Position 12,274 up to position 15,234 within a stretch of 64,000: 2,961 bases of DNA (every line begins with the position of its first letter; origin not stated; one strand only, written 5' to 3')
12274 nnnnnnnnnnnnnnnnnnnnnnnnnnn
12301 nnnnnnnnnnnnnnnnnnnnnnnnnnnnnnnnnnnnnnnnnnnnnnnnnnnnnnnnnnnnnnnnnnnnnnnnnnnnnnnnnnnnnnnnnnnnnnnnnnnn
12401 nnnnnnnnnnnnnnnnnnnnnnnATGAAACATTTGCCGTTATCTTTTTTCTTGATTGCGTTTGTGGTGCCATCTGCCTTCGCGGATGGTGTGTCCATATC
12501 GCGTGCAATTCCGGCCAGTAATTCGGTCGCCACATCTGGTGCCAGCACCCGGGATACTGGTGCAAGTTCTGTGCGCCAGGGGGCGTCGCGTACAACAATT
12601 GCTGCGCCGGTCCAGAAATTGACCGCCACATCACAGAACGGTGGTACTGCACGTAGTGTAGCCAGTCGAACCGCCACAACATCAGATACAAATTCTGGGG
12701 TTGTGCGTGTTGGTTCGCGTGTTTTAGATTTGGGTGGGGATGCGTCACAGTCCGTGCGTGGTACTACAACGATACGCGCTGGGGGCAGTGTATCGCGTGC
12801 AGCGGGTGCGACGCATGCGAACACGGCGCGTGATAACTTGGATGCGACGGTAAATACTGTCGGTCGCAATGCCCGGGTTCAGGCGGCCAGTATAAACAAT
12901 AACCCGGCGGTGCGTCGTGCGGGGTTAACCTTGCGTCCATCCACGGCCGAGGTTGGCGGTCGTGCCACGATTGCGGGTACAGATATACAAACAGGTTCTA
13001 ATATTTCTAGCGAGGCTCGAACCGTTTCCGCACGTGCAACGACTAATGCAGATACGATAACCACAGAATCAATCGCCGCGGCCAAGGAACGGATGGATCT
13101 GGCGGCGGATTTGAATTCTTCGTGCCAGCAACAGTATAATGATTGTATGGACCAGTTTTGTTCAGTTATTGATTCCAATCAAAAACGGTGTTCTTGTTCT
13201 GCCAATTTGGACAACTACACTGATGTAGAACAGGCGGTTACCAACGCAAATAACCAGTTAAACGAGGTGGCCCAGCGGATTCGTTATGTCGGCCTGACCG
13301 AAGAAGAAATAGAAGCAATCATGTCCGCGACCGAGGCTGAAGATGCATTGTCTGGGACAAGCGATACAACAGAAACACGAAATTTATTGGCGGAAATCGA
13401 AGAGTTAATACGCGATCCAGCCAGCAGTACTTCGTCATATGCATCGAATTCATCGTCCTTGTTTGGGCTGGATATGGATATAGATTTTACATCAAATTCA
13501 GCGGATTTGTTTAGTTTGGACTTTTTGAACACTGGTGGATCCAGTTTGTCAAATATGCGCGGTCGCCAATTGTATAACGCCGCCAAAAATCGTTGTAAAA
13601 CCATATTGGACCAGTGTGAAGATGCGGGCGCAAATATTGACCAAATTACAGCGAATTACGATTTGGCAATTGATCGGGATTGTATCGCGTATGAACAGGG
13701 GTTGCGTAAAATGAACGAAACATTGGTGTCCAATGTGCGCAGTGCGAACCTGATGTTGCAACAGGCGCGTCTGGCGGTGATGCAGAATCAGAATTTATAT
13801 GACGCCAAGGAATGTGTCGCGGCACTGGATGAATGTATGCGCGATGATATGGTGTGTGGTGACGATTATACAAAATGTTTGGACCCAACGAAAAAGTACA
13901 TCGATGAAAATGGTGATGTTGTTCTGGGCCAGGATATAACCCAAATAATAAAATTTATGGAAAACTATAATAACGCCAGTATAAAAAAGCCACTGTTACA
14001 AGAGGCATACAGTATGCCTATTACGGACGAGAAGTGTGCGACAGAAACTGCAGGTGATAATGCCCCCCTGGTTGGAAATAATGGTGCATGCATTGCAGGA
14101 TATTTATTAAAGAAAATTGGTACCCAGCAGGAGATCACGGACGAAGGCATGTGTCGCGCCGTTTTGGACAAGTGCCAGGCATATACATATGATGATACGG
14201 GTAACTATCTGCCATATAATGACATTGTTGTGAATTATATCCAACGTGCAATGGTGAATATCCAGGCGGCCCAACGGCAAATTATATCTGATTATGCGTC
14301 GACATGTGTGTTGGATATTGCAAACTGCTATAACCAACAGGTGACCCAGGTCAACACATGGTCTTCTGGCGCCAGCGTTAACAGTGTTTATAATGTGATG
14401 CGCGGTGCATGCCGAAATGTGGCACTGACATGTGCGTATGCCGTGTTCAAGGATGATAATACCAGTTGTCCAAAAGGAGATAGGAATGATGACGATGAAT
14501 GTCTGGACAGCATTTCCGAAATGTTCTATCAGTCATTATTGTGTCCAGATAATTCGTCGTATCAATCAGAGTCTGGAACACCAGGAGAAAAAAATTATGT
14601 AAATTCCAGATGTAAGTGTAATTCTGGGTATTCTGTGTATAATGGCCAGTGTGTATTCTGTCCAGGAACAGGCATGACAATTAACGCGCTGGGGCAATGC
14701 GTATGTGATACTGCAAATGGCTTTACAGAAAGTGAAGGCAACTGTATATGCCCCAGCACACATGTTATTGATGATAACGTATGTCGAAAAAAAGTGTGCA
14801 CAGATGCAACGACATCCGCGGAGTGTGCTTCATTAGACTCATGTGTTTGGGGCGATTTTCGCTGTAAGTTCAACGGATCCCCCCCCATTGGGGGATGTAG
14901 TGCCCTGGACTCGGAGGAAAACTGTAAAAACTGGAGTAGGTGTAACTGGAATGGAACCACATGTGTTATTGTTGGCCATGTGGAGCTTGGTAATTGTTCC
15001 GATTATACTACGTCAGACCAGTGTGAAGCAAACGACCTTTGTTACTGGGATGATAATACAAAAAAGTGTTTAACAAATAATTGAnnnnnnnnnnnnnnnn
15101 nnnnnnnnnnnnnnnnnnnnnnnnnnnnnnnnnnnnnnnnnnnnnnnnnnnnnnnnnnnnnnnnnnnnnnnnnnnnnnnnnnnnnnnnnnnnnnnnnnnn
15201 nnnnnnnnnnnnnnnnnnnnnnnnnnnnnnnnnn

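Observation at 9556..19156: Family of very large secreted cysteine-rich proteins with disordered repeat N-termini and EGF-like Cys-repeat C-termini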

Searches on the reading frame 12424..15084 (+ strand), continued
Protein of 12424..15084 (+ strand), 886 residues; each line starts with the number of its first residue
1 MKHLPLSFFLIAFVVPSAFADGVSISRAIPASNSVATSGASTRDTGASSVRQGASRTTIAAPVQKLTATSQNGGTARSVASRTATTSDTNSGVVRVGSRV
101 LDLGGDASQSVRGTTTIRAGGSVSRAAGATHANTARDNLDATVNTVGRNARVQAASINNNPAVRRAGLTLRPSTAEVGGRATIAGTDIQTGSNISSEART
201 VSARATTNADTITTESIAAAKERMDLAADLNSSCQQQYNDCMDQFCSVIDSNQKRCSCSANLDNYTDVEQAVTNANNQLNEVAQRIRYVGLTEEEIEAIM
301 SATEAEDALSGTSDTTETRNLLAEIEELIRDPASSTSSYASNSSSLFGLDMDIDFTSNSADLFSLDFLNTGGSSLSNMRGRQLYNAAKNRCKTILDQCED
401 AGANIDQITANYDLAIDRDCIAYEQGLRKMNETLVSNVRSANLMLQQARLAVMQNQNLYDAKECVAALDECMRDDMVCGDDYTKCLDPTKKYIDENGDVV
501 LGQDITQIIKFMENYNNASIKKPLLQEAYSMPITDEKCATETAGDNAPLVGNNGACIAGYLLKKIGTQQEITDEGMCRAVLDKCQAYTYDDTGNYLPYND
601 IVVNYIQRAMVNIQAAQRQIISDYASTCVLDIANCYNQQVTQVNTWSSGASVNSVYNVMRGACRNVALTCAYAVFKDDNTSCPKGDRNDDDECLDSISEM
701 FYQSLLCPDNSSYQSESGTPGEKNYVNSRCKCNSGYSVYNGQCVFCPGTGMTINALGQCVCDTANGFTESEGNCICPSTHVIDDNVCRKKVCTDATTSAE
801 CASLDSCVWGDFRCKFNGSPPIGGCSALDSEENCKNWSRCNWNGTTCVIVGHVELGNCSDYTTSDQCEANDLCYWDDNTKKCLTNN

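Call 101: list_cluster_members(proteins=[P0437, P0440, P0442, P0447, P0448, P0451, P0457, P0458, P0460, P0368])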
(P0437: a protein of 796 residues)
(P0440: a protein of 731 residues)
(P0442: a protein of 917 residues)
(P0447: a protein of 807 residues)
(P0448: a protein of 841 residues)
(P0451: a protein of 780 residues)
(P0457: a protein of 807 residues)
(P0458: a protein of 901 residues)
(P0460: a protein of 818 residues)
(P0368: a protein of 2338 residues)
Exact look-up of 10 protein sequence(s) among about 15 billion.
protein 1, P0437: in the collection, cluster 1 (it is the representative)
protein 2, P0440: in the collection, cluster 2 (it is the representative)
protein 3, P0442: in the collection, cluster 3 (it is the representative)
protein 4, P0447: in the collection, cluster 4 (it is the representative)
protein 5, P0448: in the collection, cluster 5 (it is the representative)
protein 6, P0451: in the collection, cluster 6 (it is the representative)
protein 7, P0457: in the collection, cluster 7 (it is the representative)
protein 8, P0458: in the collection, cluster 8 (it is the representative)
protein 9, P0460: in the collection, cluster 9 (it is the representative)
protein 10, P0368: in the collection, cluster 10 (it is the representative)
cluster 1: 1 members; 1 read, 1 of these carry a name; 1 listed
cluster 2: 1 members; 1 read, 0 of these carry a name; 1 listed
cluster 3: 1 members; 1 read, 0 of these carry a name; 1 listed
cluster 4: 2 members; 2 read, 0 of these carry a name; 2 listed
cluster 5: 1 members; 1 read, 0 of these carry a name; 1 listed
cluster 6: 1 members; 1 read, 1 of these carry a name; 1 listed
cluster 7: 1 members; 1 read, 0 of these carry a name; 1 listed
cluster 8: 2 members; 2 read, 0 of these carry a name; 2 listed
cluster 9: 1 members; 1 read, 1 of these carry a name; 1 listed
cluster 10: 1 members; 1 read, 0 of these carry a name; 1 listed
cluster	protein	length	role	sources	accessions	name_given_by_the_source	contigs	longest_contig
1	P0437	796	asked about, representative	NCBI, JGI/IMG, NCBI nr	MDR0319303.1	MAG: hypothetical protein LBH81_01005 [Rickettsiales bacterium] | hypothetical protein | hypothetical protein [Rickettsiales bacterium]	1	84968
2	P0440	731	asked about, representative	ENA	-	-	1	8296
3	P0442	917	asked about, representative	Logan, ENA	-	-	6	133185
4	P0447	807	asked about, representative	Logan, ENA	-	-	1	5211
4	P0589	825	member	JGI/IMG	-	-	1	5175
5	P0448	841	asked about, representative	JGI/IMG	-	-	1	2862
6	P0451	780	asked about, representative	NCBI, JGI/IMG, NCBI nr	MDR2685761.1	MAG: hypothetical protein LBB23_03260 [Rickettsiales bacterium] | hypothetical protein | hypothetical protein [Rickettsiales bacterium]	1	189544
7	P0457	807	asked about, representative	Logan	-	-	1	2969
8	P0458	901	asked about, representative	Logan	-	-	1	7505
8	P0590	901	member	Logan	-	-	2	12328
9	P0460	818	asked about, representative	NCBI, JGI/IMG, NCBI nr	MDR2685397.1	MAG: hypothetical protein LBB23_01335 [Rickettsiales bacterium] | hypothetical protein | hypothetical protein [Rickettsiales bacterium]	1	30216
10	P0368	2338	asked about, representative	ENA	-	-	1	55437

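Call 103: search_protein_families(library=pfam, proteins=[P0325, P0326, P0331, P0372, P0379], max_evalue=0.001)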
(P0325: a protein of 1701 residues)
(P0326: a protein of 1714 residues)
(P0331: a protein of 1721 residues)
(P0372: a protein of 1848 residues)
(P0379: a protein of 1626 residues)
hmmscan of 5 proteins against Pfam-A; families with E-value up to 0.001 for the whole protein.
P0325 (1701 aa): 1 family
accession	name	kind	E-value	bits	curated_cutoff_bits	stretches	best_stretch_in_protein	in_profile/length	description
PF09479.16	Flg_new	-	2e-11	44.3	27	1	1074-1108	30-65/65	Listeria-Bacteroides repeat domain (List_Bact_rpt)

P0326 (1714 aa): 1 family
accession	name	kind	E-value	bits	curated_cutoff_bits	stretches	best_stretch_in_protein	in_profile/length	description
PF09479.16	Flg_new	-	8e-21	74.4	27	0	876-926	1-45/65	Listeria-Bacteroides repeat domain (List_Bact_rpt)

P0331 (1721 aa): 1 family
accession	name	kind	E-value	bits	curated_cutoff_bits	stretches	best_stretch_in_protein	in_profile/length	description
PF09479.16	Flg_new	-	6.9e-41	138.6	27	5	1087-1160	1-65/65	Listeria-Bacteroides repeat domain (List_Bact_rpt)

P0372 (1848 aa): 0 families

P0379 (1626 aa): 0 families

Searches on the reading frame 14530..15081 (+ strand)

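Call 81: search_protein_families(library=pfam, proteins=[window:14530-15081:+], max_evalue=10)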
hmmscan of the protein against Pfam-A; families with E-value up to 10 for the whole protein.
window:14530-15081:+ (184 aa): 1 family
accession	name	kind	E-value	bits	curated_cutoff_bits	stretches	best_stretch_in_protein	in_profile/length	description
PF19202.5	DUF5874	-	0.016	16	27.1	1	26-75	17-69/74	Family of unknown function (DUF5874)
